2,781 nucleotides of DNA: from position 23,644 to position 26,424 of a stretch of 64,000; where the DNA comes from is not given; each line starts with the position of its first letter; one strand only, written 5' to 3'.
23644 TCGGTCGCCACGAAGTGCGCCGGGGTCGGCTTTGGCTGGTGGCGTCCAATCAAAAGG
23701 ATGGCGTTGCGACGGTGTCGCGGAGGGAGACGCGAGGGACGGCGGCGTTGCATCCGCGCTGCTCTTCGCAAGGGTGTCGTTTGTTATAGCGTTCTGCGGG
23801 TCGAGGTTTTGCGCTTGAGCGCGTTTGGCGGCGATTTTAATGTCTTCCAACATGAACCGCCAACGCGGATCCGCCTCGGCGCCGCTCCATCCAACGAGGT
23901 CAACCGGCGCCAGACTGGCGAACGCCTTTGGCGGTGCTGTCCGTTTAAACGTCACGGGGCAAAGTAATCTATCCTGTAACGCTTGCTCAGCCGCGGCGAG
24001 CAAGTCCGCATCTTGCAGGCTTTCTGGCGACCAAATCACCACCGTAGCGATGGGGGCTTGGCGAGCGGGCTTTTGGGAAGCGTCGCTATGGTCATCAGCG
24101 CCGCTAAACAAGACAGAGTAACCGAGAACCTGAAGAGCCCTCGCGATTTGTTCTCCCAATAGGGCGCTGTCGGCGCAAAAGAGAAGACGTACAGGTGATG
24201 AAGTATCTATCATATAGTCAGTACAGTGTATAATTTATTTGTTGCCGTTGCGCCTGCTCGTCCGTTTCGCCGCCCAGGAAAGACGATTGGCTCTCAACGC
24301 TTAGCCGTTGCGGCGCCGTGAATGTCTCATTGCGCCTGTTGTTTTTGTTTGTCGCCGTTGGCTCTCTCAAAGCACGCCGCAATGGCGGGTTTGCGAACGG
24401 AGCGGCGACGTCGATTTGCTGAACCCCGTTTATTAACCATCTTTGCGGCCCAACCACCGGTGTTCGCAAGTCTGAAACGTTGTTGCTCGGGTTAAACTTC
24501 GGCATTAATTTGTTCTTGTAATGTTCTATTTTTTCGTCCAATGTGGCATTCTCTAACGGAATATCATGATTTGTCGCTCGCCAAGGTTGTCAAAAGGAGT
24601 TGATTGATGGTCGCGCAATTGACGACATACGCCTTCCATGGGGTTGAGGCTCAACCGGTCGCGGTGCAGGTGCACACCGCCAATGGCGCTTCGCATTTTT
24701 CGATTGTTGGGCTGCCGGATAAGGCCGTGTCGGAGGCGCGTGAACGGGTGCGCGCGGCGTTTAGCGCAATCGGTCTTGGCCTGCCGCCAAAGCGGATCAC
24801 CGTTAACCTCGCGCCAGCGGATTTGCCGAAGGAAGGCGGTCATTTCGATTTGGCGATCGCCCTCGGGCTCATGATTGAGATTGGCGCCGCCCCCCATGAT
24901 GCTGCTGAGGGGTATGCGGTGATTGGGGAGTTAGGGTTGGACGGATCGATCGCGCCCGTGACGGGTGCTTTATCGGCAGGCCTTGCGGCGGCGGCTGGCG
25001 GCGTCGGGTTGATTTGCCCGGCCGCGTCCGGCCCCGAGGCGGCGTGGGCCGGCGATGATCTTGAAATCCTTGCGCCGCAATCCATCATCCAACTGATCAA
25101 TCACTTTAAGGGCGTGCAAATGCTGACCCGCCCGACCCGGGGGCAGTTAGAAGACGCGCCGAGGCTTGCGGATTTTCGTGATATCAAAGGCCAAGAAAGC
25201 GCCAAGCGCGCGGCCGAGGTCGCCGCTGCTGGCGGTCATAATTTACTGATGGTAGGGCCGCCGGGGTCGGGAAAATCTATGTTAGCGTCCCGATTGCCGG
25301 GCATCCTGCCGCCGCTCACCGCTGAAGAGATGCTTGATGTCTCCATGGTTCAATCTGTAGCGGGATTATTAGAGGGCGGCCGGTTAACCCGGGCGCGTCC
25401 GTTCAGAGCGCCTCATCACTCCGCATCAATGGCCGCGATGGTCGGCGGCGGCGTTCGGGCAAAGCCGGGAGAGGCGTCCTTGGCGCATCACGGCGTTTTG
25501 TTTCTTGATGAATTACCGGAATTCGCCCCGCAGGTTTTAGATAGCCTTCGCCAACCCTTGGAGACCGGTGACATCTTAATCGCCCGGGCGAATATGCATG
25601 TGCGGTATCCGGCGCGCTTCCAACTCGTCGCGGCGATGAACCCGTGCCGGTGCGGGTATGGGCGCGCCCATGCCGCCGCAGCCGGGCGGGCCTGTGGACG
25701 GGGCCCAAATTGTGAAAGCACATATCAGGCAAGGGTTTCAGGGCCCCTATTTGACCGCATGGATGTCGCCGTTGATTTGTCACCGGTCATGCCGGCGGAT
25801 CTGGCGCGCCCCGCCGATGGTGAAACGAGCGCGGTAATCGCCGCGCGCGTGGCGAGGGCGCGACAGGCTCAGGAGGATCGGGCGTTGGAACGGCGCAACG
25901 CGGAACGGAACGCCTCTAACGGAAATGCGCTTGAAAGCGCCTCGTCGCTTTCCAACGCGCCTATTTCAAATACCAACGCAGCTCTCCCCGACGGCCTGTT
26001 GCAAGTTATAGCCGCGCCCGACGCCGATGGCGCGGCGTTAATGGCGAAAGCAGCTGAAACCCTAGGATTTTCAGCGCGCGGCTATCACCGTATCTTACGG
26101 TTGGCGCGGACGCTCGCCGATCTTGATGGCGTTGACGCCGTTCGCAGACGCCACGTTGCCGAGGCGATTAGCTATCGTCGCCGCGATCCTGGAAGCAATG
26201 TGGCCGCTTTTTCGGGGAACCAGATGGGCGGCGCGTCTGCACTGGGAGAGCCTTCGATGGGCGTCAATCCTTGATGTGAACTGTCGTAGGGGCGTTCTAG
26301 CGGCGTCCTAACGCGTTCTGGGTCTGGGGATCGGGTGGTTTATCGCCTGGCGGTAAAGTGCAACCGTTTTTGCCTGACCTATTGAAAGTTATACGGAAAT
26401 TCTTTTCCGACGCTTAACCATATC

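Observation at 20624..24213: TIR-like domain / TM / FGE-sulfatase-domain protein co-transcribed with a secreted S58 (DmpA) peptidase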

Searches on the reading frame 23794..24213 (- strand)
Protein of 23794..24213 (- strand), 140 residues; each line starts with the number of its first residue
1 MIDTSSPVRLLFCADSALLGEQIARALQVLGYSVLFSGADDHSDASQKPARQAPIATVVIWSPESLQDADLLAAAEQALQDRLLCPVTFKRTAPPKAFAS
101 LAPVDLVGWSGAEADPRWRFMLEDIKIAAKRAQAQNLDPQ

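Call 8: find_homologous_proteins(query=window:23794-24213:-, max_evalue=0.001)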
Query seq(140 aa): 244 candidates shared short words with the query, none scored E <= 0.001.

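Call 18: search_protein_representatives(alignment_id=A1)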
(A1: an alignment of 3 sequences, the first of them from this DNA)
Query: 3 sequences, 129 profile positions. Proteins with E-value up to 0.001 (for the whole library): 8746; up to 1e-10: 740; up to 1e-30: 40. The best 150 are listed.
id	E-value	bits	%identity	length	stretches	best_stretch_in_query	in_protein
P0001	3.5e-57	208.3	-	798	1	2-128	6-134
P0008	1.4e-42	161.1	-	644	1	1-127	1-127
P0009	1.4e-41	157.9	-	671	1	1-126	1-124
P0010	2.5e-40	153.8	-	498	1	1-126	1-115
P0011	2.7e-40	153.7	-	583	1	1-128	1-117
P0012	3.4e-39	150.1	-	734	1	1-127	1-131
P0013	4.7e-39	149.7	-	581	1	1-127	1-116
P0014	1.1e-38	148.5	-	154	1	1-127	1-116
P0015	1.2e-38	148.3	-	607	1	1-128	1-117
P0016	1.7e-38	147.9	-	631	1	1-128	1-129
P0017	2.0e-38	147.6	-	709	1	1-127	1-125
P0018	2.2e-38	147.5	-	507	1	1-127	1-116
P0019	2.6e-38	147.2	-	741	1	1-127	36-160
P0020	2.7e-38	147.2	-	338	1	1-128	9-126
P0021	3.7e-38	146.8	-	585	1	1-128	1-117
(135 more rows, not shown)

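Call 22: search_protein_families(library=pfam, alignment_id=A3, max_evalue=0.001)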
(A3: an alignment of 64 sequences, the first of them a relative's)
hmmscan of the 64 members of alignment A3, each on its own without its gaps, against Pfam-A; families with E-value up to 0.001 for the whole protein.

A. member 1, P0093 (356 aa): 2 families
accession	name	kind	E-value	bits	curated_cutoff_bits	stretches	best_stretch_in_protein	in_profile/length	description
PF13676.11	TIR_2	-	4e-22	79.4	28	1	4-113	1-112/122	TIR domain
PF04355.18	BamE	-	0.00012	22.2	23.2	0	191-216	6-31/71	Outer membrane protein assembly factor BamE domain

B. families by the number of members that match (of 64 scanned): 28 families (the first 25 are shown)
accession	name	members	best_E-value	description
PF13676.11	TIR_2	59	1.5e-48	TIR domain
PF01582.25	TIR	32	2.5e-15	TIR domain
PF08937.16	ThsB_TIR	31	2.3e-15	Thoeris protein ThsB, TIR-like domain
PF03781.23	FGE-sulfatase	5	1.5e-53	Sulfatase-modifying factor enzyme 1-like domain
PF10137.14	CAP12-PCTIR_TIR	4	3.7e-05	CAP12/Pycsar effector protein, TIR domain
PF13191.12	AAA_16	2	3.5e-07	AAA ATPase domain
PF08357.16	SEFIR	2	2.7e-05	SEFIR domain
PF20703.3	nSTAND1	2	0.00052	Novel STAND NTPase 1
PF07690.21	MFS_1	1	1.5e-19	Major Facilitator Superfamily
PF13308.11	YARHG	1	2.3e-18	YARHG domain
PF10722.14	YbjN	1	3.3e-15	Putative bacterial sensory transduction regulator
PF01471.23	PG_binding_1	1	4.5e-15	Putative peptidoglycan binding domain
PF00550.31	PP-binding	1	3.4e-11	Phosphopantetheine attachment site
PF13365.12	Trypsin_2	1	9.8e-10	Trypsin-like peptidase domain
PF11617.13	Cu-binding_MopE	1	1.5e-07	Putative metal-binding motif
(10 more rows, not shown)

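Call 27: search_solved_structures(query=A4, max_evalue=0.01, show_alignments=2)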
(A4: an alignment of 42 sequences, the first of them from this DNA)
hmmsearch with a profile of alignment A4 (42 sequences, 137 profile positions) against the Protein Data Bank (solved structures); distinct sequences matched with E-value up to 0.01: 24.
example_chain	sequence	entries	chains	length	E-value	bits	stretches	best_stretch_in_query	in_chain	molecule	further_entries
4w8g_A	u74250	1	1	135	9.4e-06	28.6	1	3-123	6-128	Toll-receptor-related 2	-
4w8h_A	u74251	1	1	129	1.5e-05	28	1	3-121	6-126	Toll-receptor-related 2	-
7uxr_A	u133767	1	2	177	3.9e-05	26.7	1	4-70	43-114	TIR domain protein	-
2l69_A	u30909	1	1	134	0.00014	24.9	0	3-56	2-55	Rossmann 2x3 fold protein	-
3h16_A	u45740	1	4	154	0.0002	24.3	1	2-67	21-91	TIR protein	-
6o0w_A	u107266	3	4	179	0.0003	23.8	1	3-70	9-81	TIR-NB-LRR type resistance protein RUN1 | Disease resistance protein RUN1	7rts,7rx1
7s2z_A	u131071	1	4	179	0.00043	23.3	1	3-70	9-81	Disease resistance protein RUN1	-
2lr0_A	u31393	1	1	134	0.00059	22.8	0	3-49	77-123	P-loop ntpase fold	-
5ku7_A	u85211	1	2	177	0.00067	22.6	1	3-70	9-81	TIR-NB-LRR type resistance protein RPV1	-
2lci_A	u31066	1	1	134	0.00099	22.1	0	3-49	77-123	Protein OR36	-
7xoz_A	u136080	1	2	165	0.0018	21.3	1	15-80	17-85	ADP-ribosyl cyclase/cyclic ADP-ribose hydrolase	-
7xoz_B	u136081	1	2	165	0.0019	21.2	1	15-80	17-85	ADP-ribosyl cyclase/cyclic ADP-ribose hydrolase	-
7uwg_A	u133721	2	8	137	0.0028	20.6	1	3-68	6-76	Molecular chaperone Tir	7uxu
5teb_A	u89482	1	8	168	0.0036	20.3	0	13-71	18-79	Recognition of Peronospora parasitica 1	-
9tzw_A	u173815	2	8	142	0.0044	20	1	2-88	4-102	NAD(+) hydrolase SARM1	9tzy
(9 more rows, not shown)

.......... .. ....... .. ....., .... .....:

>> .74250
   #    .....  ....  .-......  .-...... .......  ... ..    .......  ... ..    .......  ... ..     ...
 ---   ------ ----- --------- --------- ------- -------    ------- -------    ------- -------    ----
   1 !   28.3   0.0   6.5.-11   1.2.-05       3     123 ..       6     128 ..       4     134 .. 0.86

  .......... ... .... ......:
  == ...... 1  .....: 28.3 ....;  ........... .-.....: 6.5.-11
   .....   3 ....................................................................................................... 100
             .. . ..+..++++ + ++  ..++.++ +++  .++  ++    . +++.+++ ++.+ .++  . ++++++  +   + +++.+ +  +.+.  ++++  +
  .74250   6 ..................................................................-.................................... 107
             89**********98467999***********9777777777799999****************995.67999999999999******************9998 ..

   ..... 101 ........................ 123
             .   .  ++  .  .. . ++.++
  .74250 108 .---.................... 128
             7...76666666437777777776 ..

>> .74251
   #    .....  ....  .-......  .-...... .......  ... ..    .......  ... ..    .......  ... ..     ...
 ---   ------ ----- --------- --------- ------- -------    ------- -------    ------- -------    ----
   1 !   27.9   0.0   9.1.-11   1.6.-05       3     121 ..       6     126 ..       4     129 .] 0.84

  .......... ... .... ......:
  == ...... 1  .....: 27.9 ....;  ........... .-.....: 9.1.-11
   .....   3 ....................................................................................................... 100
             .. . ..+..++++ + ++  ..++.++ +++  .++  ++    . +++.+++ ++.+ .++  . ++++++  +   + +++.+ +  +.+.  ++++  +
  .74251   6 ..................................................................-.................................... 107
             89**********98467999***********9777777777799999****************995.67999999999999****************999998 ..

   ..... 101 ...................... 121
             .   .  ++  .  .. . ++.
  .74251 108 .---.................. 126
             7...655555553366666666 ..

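Call 28: find_homologous_proteins(query=A4, max_evalue=0.00001)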
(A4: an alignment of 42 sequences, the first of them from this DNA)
Query A4 (42 sequences) (139 aa, profile of the alignment): 640 proteins with E <= 0.00001 among 6822 candidates; the best 120 are listed.
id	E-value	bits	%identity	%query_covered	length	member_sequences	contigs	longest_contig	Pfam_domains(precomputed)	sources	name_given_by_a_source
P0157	1.1e-38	150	28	94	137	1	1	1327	PF01582.26,PF13676.12,PF08937.17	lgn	-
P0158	2.5e-38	149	30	54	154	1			PF13676.12,PF08937.17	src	-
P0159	2.5e-38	149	26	76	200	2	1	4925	PF01582.26,PF13676.12,PF08937.17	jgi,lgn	jgi:hypothetical protein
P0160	3.3e-38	148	-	-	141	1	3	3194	PF01582.26,PF13676.12,PF08937.17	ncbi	-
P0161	5.0e-38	148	24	78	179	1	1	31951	PF13676.12,PF08937.17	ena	-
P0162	8.9e-38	147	29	76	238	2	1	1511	PF13676.12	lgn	-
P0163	9.4e-38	147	29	80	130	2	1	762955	PF01582.26,PF13676.12,PF08937.17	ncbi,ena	-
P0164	1.0e-37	147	32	68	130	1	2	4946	PF01582.26,PF13676.12,PF08937.17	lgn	-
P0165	1.4e-37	146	28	78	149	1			PF13676.12,PF08937.17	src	-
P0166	1.4e-37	146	-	-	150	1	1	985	PF13676.12,PF08937.17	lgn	-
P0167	1.9e-37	146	26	73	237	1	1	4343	PF13676.12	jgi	jgi:hypothetical protein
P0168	2.0e-37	146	38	71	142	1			PF13676.12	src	-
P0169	2.1e-37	146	33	86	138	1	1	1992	PF13676.12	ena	-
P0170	2.3e-37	146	28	76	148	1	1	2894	PF01582.26,PF13676.12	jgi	jgi:hypothetical protein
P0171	2.8e-37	145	23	86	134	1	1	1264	PF01582.26,PF13676.12,PF08937.17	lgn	-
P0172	3.4e-37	145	32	82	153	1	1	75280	PF13676.12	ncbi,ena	-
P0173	4.1e-37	145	25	76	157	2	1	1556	PF01582.26,PF13676.12,PF08937.17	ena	-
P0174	4.4e-37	145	32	68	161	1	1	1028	PF01582.26,PF13676.12,PF08937.17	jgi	jgi:adenylate cyclase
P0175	6.3e-37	144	27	53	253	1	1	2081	PF13240.12,PF13676.12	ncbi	-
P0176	6.8e-37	144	25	96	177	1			PF13676.12,PF08937.17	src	-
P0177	6.9e-37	144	31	81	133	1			PF13676.12,PF08937.17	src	-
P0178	8.3e-37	144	29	86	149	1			PF13676.12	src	-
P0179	8.5e-37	144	26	80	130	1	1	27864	PF13676.12,PF08937.17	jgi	jgi:hypothetical protein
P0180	1.1e-36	144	33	86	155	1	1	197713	PF01582.26,PF13676.12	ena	-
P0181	1.1e-36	143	-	-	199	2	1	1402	PF13676.12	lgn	-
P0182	1.3e-36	143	-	-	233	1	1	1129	PF13676.12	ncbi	-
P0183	1.4e-36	143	28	52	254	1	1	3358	PF13676.12,PF08937.17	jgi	jgi:hypothetical protein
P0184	1.5e-36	143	34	86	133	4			PF13676.12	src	-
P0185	1.6e-36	143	26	50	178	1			PF13676.12,PF08937.17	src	-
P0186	1.7e-36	143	26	81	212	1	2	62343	PF01582.26,PF13676.12,PF08937.17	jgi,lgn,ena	-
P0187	2.0e-36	143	-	-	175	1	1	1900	PF13676.12,PF08937.17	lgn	-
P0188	2.1e-36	143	-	-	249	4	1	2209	PF13676.12,PF08937.17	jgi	jgi:hypothetical protein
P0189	2.2e-36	142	32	53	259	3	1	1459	PF13676.12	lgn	-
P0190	2.4e-36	142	31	68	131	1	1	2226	PF01582.26,PF13676.12,PF08937.17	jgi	jgi:hypothetical protein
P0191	2.6e-36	142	25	87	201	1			PF13676.12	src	-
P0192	2.7e-36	142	23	91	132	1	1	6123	PF01582.26,PF13676.12,PF08937.17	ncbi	-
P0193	2.8e-36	142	-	-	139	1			PF13676.12,PF08937.17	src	-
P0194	2.8e-36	142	-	-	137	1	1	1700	PF01582.26,PF13676.12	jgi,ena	-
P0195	2.8e-36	142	24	86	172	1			PF01582.26,PF13676.12,PF08937.17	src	-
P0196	3.6e-36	142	27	74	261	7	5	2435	PF13676.12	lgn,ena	-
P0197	4.1e-36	142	27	74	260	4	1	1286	PF13676.12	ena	-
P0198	4.3e-36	142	30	86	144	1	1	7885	PF01582.26,PF13676.12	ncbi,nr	ncbi:MAG TPA: toll/interleukin-1 receptor domain-containing protein, partial [Caulobacteraceae bacte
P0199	4.9e-36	141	-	-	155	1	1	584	PF01582.26,PF13676.12,PF08937.17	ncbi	-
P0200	5.2e-36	141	27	77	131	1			PF13676.12,PF08937.17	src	-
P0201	5.6e-36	141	31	80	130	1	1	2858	PF01582.26,PF13676.12,PF08937.17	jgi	jgi:hypothetical protein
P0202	7.1e-36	141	26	74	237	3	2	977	PF13676.12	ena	-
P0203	7.1e-36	141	31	71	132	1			PF13676.12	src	-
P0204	7.8e-36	141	25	86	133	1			PF13676.12,PF08937.17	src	-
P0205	8.3e-36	141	-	-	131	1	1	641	PF13676.12,PF08937.17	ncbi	-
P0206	8.9e-36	141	23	91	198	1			PF13676.12,PF08937.17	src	-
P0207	9.1e-36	141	33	44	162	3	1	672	PF13676.12,PF08937.17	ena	-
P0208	1.0e-35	140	33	67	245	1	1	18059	PF13676.12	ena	-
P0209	1.0e-35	140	26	76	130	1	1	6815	PF01582.26,PF13676.12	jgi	jgi:hypothetical protein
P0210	1.1e-35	140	30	86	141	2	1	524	PF13676.12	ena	-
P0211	1.2e-35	140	-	-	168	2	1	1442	PF13676.12,PF08937.17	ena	-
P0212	1.3e-35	140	27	86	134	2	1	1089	PF13676.12,PF08937.17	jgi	jgi:hypothetical protein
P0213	1.5e-35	140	28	50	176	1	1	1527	PF01582.26,PF13676.12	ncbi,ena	-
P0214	1.5e-35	140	27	86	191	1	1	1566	PF13676.12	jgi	-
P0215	1.8e-35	140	33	45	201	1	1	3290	PF13676.12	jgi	jgi:adenylate cyclase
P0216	2.0e-35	139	29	71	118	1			PF01582.26,PF13676.12,PF10137.15,PF08937.17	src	-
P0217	2.0e-35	139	-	-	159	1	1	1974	PF01582.26,PF13676.12,PF08937.17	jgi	-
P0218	2.1e-35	139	30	53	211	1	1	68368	PF13676.12,PF08937.17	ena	-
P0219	2.2e-35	139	26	76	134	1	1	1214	PF01582.26,PF13676.12,PF08937.17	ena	-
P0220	2.4e-35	139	25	90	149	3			PF13676.12,PF08937.17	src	-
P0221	2.5e-35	139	31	84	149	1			PF13676.12,PF08937.17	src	-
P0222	2.6e-35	139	57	17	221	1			PF13676.12,PF08937.17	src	-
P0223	2.9e-35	139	31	86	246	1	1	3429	PF13676.12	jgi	-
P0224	3.0e-35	139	26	86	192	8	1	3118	PF13676.12,PF08937.17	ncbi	-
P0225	3.0e-35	139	-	-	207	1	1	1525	PF13676.12,PF08937.17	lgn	-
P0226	3.0e-35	139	29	45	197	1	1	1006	PF13676.12,PF08937.17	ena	-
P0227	3.1e-35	139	-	-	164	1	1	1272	PF13676.12,PF08937.17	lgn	-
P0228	3.5e-35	139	29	87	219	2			PF13676.12,PF08937.17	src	-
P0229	3.6e-35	139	29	82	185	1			PF13676.12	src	-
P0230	3.7e-35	139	25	83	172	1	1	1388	PF13676.12,PF08937.17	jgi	-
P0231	3.8e-35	138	33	45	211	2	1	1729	PF13676.12,PF08937.17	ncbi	ncbi:MAG: TIR domain-containing protein, partial [Phenylobacterium sp.]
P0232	4.2e-35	138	-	-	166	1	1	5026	PF13676.12,PF08937.17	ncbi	ncbi:MAG TPA: toll/interleukin-1 receptor domain-containing protein, partial [Candidatus Binatia bac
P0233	4.6e-35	138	28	76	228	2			PF13676.12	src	-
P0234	4.7e-35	138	24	83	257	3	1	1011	PF01847.23,PF13676.12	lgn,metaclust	metaclust:\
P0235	4.7e-35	138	29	86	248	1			PF13676.12,PF08937.17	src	-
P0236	4.7e-35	138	-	-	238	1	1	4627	PF13676.12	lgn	-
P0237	4.8e-35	138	32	86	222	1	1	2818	PF13676.12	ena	-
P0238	5.0e-35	138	31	68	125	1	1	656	PF01582.26,PF13676.12,PF08937.17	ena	-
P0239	5.1e-35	138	25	86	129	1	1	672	PF01582.26,PF13676.12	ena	-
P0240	5.5e-35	138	27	71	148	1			PF13676.12,PF08937.17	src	-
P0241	6.0e-35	138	27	86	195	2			PF13676.12,PF08937.17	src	-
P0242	6.3e-35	138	27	74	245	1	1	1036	PF13676.12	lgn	-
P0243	6.5e-35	138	27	74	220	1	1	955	PF13396.12,PF13676.12,PF08937.17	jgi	jgi:hypothetical protein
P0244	6.5e-35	138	29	50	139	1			PF13676.12,PF08937.17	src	-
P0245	6.6e-35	138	29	74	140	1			PF13676.12,PF08937.17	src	-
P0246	6.6e-35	138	-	-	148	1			PF13676.12,PF08937.17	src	-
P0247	6.7e-35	138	24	80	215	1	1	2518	PF13676.12,PF08937.17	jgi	jgi:hypothetical protein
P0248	7.1e-35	138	31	71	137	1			PF13676.12,PF08937.17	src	-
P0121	7.2e-35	138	29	77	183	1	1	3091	PF01582.26,PF13676.12,PF08937.17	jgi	jgi:hypothetical protein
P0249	7.4e-35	138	28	86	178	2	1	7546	PF13676.12,PF08937.17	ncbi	ncbi:MAG TPA: TIR domain-containing protein, partial [Caulobacteraceae bacterium]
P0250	7.4e-35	138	25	82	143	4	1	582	PF13676.12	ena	-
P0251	8.6e-35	137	34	66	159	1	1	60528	PF13676.12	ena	-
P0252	8.6e-35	137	-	-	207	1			PF01582.26,PF13676.12,PF08937.17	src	-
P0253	9.6e-35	137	29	93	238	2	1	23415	PF13676.12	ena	-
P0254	9.9e-35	137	29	86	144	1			PF13676.12,PF08937.17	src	-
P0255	1.0e-34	137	28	68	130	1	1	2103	PF01582.26,PF13676.12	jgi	jgi:hypothetical protein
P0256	1.1e-34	137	32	76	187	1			PF13676.12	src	-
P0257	1.1e-34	137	-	-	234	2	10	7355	PF13676.12,PF08937.17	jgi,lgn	-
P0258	1.2e-34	137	-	-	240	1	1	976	PF13676.12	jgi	jgi:hypothetical protein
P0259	1.2e-34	137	31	49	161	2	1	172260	PF13676.12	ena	-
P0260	1.3e-34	137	26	71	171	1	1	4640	PF13676.12,PF08937.17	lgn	-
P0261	1.4e-34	137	28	83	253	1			PF13676.12,PF08937.17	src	-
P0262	1.4e-34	137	23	78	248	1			PF13676.12,PF08937.17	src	-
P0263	1.5e-34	137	30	75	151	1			PF13676.12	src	-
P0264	1.5e-34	137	27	68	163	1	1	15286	PF13676.12,PF08937.17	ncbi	ncbi:MAG: toll/interleukin-1 receptor domain-containing protein, partial [Caldimonas sp.]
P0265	1.5e-34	137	33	86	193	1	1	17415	PF13676.12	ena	-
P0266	1.5e-34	137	27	74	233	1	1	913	PF13676.12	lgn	-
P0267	1.6e-34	137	30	79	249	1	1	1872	PF13676.12,PF08937.17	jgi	jgi:hypothetical protein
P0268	1.6e-34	136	29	76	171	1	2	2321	PF13676.12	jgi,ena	jgi:adenylate cyclase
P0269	1.6e-34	136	28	86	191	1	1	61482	PF13676.12,PF08937.17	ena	-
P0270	1.7e-34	136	24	84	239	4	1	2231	PF13676.12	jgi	-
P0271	1.7e-34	136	23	47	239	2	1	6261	PF01582.26,PF00550.32,PF13676.12,PF08937.17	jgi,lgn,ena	-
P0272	1.7e-34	136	23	87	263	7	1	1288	PF13026.13,PF13676.12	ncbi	-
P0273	1.7e-34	136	20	80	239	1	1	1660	PF13676.12,PF08937.17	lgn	-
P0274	1.7e-34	136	23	47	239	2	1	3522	PF01582.26,PF00550.32,PF13676.12,PF08937.17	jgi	jgi:acyl carrier protein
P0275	1.8e-34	136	27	72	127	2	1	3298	PF13676.12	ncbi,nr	ncbi:MAG TPA: toll/interleukin-1 receptor domain-containing protein, partial [archaeon]|nr:toll/inte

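Call 35: predict_structure(alignment_id=A4)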
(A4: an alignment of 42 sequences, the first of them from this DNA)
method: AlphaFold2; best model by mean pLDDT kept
length: 139 residues; sequences in the alignment: 42
mean_pLDDT: 90.6   pTM: 0.86
mean pLDDT of the five models: 90.6, 90.3, 90.0, 89.4, 89.4
residues with pLDDT >= 90: 112; 70-90: 13; 50-70: 14; < 50: 0
segments of 3 or more residues with pLDDT < 50: none
pLDDT, mean of each block of 10 residues (from residue 1): 84 95 96 82 61 93 96 96 96 96 95 95 96 86
secondary structure, 60 per line:
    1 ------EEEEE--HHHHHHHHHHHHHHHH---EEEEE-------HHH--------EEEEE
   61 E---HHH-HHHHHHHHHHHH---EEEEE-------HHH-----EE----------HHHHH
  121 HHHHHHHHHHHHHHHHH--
elements in order: E7-11 H14-29 E33-37 E56-61 H69-80 E84-88 H116-137

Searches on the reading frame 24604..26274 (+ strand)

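Call 5: search_protein_families(library=pfam, proteins=[window:24604-26274:+], max_evalue=0.01)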
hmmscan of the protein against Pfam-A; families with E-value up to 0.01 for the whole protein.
window:24604-26274:+ (556 aa): 8 families
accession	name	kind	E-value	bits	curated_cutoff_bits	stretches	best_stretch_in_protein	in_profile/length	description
PF01078.27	Mg_chelatase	-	3e-89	298.3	20.3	1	190-395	1-202/207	Magnesium chelatase, subunit ChlI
PF13541.12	ChlI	-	2e-35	121.7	27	1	21-140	1-119/121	Subunit ChlI of Mg-chelatase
PF13335.12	Mg_chelatase_C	-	4.1e-24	85.4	26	1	406-525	1-94/94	Magnesium chelatase, subunit ChlI C-terminal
PF07728.20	AAA_5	-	1.2e-09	38.7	22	1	213-352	1-126/139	AAA domain (dynein-related subfamily)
PF00493.29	MCM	-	1.6e-07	31.1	23.3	1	207-356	53-182/224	MCM P-loop domain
PF00158.32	Sigma54_activat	-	5.9e-05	23.3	20.2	0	282-345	80-141/168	Sigma-54 interaction domain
PF13671.12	AAA_33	-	0.0033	18.2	27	0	214-233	2-21/143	AAA domain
PF00004.35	AAA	-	0.0084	17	21.2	0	214-310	1-72/131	ATPase family associated with various cellular activities (AAA)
